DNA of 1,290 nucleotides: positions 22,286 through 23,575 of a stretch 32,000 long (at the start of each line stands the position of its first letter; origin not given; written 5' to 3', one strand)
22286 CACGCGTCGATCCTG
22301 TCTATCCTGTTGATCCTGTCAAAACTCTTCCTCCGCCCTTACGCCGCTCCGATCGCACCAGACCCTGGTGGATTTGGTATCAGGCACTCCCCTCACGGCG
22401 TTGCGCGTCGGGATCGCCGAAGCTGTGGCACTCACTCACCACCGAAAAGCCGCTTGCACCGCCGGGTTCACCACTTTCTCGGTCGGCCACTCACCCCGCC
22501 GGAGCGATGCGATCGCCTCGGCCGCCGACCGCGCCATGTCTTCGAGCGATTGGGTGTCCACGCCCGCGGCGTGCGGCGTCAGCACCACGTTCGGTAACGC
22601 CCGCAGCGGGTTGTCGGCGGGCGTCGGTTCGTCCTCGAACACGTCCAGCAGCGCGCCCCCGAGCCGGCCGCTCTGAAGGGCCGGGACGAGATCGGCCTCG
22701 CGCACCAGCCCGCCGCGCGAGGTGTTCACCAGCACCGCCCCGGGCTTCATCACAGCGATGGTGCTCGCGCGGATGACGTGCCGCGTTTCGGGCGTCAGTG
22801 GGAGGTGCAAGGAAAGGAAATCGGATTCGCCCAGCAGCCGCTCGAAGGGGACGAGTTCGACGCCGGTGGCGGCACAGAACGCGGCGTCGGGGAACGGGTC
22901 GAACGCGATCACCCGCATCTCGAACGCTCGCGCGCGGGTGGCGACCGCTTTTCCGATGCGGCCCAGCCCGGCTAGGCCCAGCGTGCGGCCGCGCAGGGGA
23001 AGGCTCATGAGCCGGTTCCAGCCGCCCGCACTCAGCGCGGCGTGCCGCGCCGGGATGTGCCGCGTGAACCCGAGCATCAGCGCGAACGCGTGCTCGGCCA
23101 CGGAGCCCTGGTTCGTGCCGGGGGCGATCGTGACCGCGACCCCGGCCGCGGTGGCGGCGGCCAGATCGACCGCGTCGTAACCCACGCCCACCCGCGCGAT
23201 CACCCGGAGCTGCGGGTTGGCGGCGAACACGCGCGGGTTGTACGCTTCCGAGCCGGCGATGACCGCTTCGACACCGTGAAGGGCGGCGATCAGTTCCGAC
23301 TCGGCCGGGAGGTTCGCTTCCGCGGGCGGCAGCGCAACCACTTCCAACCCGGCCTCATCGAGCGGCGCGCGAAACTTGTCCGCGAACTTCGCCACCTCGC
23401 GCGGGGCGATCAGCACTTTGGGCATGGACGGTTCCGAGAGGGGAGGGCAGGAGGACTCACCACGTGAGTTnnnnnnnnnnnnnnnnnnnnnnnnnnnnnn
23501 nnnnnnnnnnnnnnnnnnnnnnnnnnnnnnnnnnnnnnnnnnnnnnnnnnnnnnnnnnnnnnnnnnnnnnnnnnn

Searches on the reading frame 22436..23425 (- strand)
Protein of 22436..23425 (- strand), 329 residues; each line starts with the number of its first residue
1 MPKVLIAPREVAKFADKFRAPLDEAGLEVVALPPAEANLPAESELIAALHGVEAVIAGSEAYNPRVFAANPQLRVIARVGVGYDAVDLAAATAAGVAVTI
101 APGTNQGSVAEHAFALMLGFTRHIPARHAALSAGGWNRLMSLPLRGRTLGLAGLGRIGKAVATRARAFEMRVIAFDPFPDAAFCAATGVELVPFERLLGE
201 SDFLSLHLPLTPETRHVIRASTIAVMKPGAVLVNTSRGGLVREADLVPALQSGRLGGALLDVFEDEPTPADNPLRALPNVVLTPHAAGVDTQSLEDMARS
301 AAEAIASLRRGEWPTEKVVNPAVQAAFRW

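Call 7: search_protein_families(library=pfam, proteins=[window:22436-23425:-], max_evalue=0.01)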
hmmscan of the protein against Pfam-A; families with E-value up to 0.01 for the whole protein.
window:22436-23425:- (329 aa): 2 families
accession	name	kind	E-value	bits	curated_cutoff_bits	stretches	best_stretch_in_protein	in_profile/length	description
PF02826.25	2-Hacid_dh_C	-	1.4e-61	207.4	25.1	1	114-287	1-178/178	D-isomer specific 2-hydroxyacid dehydrogenase, NAD binding domain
PF00389.36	2-Hacid_dh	-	2e-22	79.7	24.6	1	38-318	27-133/134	D-isomer specific 2-hydroxyacid dehydrogenase, catalytic domain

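Call 8: search_protein_families(library=ncbifam, proteins=[window:22436-23425:-], max_evalue=0.01)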
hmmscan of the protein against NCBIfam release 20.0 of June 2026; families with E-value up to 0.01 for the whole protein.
window:22436-23425:- (329 aa): 24 families
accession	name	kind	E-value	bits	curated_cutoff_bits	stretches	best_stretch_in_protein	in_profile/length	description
TIGR01327.1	PGDH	equivalog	2.7e-77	260.7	454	1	41-323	30-315/525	phosphoglycerate dehydrogenase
NF009714.1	PRK13243.1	equivalog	1.4e-67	228.4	455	1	41-320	35-324/332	glyoxylate reductase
NF005069.0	PRK06487.1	equivalog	5.5e-58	196.5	448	1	41-311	38-313/320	2-hydroxyacid dehydrogenase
NF008759.0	PRK11790.1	equivalog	1.7e-51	175.2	404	1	41-310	44-318/410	phosphoglycerate dehydrogenase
NF011938.0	PRK15409.1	equivalog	1.7e-46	158.7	492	1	43-324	37-323/324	glyoxylate/hydroxypyruvate reductase GhrB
NF005750.0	PRK07574.1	equivalog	5.2e-43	147.6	329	1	67-299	109-344/386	NAD-dependent formate dehydrogenase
NF041369.1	Dhydh_Halo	equivalog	8e-42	143.5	400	1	75-319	58-305/305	D-2-hydroxyacid dehydrogenase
NF005387.0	PRK06932.1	equivalog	5.2e-41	140.6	492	1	44-300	37-301/314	2-hydroxyacid dehydrogenase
NF000492.1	vanH_gen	exception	2.2e-38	132.1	540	1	74-299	68-301/312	D-lactate dehydrogenase VanH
NF006263.0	PRK08410.1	equivalog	2.7e-38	132.1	389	1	43-307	34-305/311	D-2-hydroxyacid dehydrogenase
NF000128.1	vanH-Sc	exception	1.4e-33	116.4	650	1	75-267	89-276/337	D-lactate dehydrogenase VanH-Sc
NF000371.1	vanH_Agroup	exception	3.9e-32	111.7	700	1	74-301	73-308/322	VanH-A/VanH-Pt family D-lactate dehydrogenase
NF001309.0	PRK00257.1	equivalog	2.9e-29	102.2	434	1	70-309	56-278/379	4-phosphoerythronate dehydrogenase PdxB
NF000112.1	vanH-Amyco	exception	6.5e-29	101.2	625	1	74-297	97-328/348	VanH-AOV family D-lactate dehydrogenase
NF000151.1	vanH-Ac1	exception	1.3e-28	100.4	750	1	76-266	106-291/351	D-lactate dehydrogenase VanH-Ac1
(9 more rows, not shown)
